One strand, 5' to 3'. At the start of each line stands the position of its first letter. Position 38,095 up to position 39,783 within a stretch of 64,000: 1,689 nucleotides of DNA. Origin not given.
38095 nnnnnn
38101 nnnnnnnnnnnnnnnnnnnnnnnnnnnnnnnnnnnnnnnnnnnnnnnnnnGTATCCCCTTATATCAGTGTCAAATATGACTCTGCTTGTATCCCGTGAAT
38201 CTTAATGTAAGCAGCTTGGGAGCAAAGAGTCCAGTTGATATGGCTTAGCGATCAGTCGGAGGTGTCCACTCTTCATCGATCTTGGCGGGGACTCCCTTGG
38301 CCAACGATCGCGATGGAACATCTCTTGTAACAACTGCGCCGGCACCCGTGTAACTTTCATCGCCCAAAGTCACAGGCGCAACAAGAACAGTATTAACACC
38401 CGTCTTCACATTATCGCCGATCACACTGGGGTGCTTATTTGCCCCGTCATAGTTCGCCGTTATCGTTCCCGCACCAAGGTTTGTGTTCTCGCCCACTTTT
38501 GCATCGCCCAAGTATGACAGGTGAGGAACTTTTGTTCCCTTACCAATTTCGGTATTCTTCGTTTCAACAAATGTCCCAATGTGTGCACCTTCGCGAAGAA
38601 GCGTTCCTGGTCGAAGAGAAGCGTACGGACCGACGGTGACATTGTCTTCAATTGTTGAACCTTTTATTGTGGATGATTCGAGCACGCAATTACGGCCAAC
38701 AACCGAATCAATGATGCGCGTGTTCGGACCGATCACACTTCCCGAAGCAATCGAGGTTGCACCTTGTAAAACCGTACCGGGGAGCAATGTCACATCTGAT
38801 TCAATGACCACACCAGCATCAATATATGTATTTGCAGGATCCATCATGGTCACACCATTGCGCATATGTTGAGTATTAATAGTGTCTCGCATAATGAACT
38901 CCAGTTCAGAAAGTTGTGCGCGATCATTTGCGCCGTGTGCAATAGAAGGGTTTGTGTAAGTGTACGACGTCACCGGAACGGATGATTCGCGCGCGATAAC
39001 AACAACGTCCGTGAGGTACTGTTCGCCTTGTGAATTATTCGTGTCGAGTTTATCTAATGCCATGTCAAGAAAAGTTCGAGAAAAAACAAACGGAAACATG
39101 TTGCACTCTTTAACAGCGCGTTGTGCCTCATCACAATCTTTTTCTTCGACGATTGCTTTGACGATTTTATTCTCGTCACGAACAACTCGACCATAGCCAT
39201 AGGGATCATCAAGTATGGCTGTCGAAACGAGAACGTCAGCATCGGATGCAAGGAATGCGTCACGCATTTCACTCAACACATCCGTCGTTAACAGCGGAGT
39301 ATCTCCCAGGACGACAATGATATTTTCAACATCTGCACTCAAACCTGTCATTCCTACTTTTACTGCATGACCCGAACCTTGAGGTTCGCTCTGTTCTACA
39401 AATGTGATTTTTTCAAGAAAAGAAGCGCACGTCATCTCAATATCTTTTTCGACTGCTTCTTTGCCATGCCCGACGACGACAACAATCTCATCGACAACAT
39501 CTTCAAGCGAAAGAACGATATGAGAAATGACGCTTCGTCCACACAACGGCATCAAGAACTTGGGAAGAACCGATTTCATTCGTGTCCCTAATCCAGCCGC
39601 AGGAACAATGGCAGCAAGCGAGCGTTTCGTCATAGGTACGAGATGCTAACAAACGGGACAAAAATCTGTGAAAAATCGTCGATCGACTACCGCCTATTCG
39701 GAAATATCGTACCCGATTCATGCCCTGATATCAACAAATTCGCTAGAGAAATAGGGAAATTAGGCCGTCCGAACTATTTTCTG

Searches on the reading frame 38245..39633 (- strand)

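Call 6: search_protein_families(library=pfam, proteins=[window:38245-39633:-], max_evalue=0.1)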
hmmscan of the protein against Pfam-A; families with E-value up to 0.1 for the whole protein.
window:38245-39633:- (462 aa): 11 families
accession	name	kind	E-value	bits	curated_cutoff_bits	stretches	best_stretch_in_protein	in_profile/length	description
PF00132.30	Hexapep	-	4.4e-27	93.1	27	5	403-437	2-36/36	Bacterial transferase hexapeptide (six repeats)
PF12804.13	NTP_transf_3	-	1.6e-20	74.3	27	1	8-138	1-122/160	MobA-like NTP transferase domain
PF25084.1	LbH_EIF2B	-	4.4e-13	49.6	54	1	277-356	6-85/105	EIF2B subunit epsilon LbH domain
PF00483.29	NTP_transferase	-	2.5e-10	40.8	21.2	1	8-214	2-209/245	Nucleotidyl transferase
PF01128.25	IspD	-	3.8e-10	40.3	27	1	7-131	2-121/221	2-C-methyl-D-erythritol 4-phosphate cytidylyltransferase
PF14602.12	Hexapep_2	-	1.8e-09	37.6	27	1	404-437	3-34/34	Hexapeptide repeat of succinyl-transferase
PF24894.1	Hexapep_GlmU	-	1.9e-05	25.1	23.3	1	305-376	14-84/104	GlmU-like, C-terminal hexapeptide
PF20202.4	DUF6564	-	0.00016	21.8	25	1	34-115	16-101/230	Domain of unknown function (DUF6564)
PF02348.25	CTP_transf_3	-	0.0091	16.3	22.6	1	7-155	1-139/217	Cytidylyltransferase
PF25087.1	GMPPB_C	-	0.011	15.9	39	0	326-356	11-41/110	GMPPB C-terminal domain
PF01983.22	CofC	-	0.094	12.3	22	0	18-137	12-121/217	Guanylyl transferase CofC like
